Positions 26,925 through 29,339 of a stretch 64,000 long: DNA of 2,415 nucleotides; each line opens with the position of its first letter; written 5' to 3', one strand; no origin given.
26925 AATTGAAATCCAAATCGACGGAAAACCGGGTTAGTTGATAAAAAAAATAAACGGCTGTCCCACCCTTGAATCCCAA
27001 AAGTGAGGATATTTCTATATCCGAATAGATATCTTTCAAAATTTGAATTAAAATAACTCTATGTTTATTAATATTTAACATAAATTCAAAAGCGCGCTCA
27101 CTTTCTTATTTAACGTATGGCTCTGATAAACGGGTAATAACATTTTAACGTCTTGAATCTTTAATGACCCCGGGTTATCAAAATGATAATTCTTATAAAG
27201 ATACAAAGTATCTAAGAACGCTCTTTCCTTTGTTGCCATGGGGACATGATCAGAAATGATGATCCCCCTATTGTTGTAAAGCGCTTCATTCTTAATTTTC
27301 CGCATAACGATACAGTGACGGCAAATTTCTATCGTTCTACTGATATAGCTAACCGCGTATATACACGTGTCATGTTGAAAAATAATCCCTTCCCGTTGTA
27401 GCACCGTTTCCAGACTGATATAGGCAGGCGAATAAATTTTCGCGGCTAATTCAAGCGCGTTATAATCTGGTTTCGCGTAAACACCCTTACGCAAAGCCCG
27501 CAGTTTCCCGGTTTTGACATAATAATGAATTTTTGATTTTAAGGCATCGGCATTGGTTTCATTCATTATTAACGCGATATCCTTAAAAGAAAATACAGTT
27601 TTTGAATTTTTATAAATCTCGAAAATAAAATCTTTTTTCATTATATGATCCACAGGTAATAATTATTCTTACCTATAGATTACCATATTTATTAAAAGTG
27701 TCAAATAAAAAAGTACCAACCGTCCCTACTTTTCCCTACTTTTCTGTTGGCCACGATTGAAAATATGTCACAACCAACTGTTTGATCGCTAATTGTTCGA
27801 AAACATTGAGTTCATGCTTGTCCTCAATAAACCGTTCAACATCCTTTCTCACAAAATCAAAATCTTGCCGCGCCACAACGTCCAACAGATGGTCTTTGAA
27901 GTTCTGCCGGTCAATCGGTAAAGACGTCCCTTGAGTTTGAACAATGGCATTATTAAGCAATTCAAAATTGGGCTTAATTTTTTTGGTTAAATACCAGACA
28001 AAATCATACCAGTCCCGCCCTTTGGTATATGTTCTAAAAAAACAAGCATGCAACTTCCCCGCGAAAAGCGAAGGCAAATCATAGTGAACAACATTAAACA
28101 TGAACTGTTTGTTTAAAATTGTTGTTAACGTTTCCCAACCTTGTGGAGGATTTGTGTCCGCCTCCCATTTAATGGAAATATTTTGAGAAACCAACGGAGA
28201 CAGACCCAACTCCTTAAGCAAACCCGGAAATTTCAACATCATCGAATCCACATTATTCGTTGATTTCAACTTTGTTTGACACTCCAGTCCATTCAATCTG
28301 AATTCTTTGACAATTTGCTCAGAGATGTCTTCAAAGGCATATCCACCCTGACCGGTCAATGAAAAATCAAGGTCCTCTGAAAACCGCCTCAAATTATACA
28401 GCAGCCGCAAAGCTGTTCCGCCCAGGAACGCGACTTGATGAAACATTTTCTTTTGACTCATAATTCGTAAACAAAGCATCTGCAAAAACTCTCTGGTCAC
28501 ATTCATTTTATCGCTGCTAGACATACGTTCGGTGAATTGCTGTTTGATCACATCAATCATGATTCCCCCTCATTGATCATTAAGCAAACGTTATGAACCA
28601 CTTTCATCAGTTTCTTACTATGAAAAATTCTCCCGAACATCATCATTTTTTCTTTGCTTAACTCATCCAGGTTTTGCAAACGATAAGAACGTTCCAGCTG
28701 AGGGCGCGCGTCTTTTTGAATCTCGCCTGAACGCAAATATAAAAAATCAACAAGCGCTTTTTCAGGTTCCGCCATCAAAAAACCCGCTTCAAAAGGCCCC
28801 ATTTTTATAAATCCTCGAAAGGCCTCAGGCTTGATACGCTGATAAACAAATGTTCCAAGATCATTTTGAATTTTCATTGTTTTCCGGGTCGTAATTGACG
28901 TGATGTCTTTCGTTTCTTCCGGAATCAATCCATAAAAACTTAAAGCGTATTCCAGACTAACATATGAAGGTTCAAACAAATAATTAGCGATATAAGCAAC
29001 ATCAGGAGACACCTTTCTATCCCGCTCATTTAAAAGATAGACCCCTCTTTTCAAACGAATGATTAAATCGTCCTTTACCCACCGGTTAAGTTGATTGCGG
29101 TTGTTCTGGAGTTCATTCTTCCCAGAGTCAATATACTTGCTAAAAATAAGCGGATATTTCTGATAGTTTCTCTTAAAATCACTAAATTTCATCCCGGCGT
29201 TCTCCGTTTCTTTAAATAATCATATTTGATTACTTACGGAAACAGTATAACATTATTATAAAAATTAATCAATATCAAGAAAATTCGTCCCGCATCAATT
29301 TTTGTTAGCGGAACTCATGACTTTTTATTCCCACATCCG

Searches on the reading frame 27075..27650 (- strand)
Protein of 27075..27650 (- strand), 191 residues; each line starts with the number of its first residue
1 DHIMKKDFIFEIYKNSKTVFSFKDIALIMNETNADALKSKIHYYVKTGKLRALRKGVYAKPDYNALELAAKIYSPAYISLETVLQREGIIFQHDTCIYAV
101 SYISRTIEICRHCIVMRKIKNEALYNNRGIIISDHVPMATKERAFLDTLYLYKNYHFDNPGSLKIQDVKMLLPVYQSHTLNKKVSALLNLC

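Call 9: search_protein_families(library=ncbifam, proteins=[window:27075-27650:-], max_evalue=0.00001)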
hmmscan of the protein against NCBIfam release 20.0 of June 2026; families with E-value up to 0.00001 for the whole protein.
window:27075-27650:- (191 aa): 1 family
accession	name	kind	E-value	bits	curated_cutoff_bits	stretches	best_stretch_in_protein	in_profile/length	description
NF047376.1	TAA_AbiEi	equivalog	1.5e-09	37.8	150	1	12-93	13-102/172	type IV toxin-antitoxin system AbiEi family antitoxin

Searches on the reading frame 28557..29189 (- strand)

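Call 9: search_protein_families(library=ncbifam, proteins=[window:28557-29189:-], max_evalue=0.00001)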
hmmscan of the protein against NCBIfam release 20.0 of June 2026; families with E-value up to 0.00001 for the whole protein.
window:28557-29189:- (210 aa): 1 family
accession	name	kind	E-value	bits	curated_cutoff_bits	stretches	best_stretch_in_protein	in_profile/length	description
NF047376.1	TAA_AbiEi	equivalog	1.7e-09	37.6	150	1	28-113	36-124/172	type IV toxin-antitoxin system AbiEi family antitoxin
